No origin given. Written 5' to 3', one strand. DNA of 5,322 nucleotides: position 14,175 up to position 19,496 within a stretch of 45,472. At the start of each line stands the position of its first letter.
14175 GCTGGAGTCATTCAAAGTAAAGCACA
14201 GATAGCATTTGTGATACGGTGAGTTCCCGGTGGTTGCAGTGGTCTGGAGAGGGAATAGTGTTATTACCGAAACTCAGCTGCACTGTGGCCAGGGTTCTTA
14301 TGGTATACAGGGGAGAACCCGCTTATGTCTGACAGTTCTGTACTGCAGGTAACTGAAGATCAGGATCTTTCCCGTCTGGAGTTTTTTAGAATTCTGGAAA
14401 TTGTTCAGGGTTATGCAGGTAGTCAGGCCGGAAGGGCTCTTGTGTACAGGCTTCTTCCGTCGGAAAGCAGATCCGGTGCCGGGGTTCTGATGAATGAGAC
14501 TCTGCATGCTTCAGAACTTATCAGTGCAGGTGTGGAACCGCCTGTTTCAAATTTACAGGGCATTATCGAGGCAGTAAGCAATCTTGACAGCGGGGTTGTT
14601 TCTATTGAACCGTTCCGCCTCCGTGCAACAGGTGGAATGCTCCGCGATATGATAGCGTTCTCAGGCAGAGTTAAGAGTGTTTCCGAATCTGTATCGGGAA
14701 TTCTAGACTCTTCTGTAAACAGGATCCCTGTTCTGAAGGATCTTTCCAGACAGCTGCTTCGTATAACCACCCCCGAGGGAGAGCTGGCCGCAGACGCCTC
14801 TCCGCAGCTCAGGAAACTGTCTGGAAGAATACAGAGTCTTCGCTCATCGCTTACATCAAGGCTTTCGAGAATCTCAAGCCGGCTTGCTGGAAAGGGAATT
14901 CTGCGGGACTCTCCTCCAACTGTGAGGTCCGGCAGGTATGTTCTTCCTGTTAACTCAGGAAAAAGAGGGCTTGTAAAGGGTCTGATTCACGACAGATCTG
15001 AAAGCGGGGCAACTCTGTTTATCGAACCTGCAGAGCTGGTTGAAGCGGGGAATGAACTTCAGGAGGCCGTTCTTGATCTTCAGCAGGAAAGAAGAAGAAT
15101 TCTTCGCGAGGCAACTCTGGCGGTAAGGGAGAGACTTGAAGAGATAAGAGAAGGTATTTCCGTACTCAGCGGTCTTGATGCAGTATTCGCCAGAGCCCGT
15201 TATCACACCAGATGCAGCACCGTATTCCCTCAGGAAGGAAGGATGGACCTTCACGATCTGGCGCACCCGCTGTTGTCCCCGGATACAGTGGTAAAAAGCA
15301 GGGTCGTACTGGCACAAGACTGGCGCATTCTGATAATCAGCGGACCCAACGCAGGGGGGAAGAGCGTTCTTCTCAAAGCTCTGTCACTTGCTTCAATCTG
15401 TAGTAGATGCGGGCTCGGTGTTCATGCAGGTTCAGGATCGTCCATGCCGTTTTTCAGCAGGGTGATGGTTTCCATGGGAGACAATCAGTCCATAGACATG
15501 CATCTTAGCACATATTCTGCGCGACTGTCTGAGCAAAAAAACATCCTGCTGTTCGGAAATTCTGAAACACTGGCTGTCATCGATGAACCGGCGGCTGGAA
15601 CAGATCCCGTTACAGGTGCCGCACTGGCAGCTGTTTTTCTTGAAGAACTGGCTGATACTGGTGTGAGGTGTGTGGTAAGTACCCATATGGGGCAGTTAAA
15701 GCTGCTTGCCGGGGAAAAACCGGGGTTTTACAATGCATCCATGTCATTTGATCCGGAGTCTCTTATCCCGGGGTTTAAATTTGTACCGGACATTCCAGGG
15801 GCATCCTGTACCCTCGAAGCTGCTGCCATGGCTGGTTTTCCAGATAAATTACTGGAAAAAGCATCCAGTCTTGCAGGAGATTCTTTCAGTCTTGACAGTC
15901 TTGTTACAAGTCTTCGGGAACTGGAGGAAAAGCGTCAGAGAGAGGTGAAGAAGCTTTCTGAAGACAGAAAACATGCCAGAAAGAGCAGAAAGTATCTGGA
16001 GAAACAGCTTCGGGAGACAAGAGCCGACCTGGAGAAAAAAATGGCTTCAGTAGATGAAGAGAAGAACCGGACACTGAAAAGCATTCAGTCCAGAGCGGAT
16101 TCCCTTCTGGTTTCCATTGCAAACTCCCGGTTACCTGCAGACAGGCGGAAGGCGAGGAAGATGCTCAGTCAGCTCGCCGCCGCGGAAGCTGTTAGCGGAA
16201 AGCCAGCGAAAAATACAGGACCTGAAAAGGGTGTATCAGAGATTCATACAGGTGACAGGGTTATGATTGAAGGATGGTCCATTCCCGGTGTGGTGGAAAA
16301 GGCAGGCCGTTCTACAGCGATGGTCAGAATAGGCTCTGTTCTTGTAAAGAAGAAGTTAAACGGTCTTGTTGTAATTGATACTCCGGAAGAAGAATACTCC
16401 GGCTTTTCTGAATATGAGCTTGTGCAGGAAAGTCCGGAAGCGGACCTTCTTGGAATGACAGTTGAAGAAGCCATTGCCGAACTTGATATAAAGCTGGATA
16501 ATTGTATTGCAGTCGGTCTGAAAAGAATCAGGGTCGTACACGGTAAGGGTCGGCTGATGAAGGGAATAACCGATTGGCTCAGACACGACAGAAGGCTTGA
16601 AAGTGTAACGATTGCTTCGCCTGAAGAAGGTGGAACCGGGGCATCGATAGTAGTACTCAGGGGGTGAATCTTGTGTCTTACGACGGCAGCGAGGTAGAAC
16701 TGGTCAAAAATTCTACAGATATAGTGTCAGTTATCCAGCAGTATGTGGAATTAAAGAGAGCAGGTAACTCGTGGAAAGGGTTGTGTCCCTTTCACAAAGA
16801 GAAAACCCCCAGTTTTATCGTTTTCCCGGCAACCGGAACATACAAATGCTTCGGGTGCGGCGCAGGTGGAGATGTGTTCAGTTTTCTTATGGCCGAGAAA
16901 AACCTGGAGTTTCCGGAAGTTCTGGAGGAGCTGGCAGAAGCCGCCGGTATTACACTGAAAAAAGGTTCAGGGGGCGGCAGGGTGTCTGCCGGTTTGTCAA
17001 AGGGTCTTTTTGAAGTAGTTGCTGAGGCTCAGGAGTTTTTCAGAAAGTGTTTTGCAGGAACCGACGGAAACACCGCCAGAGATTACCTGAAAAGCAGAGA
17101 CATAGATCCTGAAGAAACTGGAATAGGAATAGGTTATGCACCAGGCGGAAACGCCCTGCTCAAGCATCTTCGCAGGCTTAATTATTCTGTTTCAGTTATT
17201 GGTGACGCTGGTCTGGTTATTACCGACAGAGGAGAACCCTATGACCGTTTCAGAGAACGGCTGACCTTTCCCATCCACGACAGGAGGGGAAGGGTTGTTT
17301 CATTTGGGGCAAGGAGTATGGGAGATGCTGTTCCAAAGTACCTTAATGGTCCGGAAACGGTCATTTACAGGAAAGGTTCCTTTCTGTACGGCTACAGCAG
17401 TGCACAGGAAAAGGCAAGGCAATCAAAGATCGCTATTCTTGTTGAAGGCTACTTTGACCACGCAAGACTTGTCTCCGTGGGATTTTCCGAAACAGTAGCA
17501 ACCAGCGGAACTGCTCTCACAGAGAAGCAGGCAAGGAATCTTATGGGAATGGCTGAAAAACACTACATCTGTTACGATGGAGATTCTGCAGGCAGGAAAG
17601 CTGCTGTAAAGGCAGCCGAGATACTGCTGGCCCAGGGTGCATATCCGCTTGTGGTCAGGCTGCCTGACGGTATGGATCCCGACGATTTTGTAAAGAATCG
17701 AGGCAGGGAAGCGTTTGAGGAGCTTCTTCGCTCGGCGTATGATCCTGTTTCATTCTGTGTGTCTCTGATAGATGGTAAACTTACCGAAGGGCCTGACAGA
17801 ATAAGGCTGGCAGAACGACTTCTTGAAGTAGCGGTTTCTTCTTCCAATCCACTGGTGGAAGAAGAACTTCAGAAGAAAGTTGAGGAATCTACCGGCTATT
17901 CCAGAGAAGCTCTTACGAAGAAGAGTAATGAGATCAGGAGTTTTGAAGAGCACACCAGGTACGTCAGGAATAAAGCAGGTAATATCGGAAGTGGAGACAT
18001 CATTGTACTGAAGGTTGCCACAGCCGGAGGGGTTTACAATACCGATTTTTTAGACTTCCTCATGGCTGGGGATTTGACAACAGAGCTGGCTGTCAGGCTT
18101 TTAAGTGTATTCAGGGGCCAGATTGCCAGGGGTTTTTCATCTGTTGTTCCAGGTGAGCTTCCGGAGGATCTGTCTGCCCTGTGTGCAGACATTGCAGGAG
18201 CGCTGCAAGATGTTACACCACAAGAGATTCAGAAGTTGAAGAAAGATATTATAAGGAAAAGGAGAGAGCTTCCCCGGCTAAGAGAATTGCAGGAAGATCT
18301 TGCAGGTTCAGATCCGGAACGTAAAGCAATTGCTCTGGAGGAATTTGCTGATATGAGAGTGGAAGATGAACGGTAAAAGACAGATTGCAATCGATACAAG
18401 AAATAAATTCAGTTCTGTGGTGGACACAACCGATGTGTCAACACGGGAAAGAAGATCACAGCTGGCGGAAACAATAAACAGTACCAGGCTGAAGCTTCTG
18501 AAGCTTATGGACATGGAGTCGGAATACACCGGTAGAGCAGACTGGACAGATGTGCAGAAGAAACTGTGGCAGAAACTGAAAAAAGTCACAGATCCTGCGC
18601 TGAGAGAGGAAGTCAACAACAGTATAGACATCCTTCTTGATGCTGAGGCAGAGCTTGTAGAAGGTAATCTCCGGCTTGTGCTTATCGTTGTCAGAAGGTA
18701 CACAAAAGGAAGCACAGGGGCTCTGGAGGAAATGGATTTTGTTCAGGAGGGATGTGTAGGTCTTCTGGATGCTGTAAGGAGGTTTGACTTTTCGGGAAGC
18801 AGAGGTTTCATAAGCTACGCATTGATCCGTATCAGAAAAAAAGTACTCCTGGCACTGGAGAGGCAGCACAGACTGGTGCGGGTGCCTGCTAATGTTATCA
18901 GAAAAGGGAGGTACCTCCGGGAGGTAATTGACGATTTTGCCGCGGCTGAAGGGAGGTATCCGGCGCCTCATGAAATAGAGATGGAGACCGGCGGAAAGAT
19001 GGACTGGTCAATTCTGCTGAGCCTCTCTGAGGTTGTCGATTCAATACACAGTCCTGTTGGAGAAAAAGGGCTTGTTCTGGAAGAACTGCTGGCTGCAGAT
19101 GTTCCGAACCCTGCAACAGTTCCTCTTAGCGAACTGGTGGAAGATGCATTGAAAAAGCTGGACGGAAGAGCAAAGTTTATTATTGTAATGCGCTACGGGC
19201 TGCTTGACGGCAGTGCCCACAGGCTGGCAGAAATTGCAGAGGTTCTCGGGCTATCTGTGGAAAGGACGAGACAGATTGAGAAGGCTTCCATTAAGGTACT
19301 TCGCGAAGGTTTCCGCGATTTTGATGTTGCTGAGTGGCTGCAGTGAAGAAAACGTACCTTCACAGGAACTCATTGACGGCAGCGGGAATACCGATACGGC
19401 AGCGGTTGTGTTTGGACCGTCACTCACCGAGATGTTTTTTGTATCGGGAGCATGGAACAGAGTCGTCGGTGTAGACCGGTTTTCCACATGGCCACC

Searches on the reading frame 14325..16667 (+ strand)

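Call 17: search_protein_families(library=pfam, proteins=[window:14325-16667:+], max_evalue=0.00001)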
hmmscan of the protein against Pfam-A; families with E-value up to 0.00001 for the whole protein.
window:14325-16667:+ (780 aa): 2 families
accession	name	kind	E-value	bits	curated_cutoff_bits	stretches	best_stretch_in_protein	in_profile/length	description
PF00488.27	MutS_V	-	2.7e-20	73.6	30.2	1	336-516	1-183/188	MutS domain V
PF01713.27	Smr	-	3.4e-18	66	25.7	1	707-779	2-77/77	Smr domain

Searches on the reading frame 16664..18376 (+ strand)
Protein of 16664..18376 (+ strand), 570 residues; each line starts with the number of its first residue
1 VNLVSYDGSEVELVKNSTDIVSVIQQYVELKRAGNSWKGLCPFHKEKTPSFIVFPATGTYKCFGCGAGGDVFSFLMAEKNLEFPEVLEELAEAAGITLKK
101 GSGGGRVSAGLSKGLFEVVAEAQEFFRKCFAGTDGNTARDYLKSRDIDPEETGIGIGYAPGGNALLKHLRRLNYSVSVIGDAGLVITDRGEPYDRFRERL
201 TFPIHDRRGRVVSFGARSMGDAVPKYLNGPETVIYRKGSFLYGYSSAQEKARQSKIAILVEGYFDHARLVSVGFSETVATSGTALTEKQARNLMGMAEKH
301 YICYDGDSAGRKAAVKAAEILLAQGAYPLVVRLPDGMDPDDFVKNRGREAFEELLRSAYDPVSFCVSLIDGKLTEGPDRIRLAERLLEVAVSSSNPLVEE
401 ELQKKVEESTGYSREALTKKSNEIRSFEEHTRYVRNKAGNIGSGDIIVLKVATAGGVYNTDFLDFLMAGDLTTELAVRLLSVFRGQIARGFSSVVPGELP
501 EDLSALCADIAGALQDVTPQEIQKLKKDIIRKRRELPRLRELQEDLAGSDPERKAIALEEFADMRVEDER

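Call 75: search_protein_families(library=pfam, proteins=[window:16664-18376:+], max_evalue=0.00001)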
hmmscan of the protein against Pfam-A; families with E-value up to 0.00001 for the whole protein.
window:16664-18376:+ (570 aa): 6 families
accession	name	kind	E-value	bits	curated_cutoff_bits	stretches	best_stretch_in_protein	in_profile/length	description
PF01807.25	Zn_ribbon_DnaG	-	1.1e-34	118.6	24.9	1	10-100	5-95/98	CHC2 zinc finger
PF08275.17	DNAG_N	-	7e-30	104.2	26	1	125-247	1-127/128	DNA primase catalytic core, N-terminal domain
PF13155.12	Toprim_2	-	3.1e-18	66.4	22.1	1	258-342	1-87/88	Toprim-like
PF13662.12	Toprim_4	-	2.1e-12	47.5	25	1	256-325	2-78/85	Toprim domain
PF01751.28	Toprim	-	3.8e-09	37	23.1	1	258-321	3-80/96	Toprim domain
PF13362.12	Toprim_3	-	7.4e-08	33.2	27.2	1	257-349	2-95/95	Toprim domain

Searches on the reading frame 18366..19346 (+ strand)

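Call 75: search_protein_families(library=pfam, proteins=[window:18366-19346:+], max_evalue=0.00001)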
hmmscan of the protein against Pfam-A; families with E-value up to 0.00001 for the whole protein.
window:18366-19346:+ (326 aa): 2 families
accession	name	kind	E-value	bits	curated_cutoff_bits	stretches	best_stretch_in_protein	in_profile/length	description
PF04545.22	Sigma70_r4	-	7.3e-11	41.9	24.1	1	261-314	1-50/50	Sigma-70, region 4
PF04542.20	Sigma70_r2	-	1.6e-09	37.8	24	1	97-169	1-70/71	Sigma-70 region 2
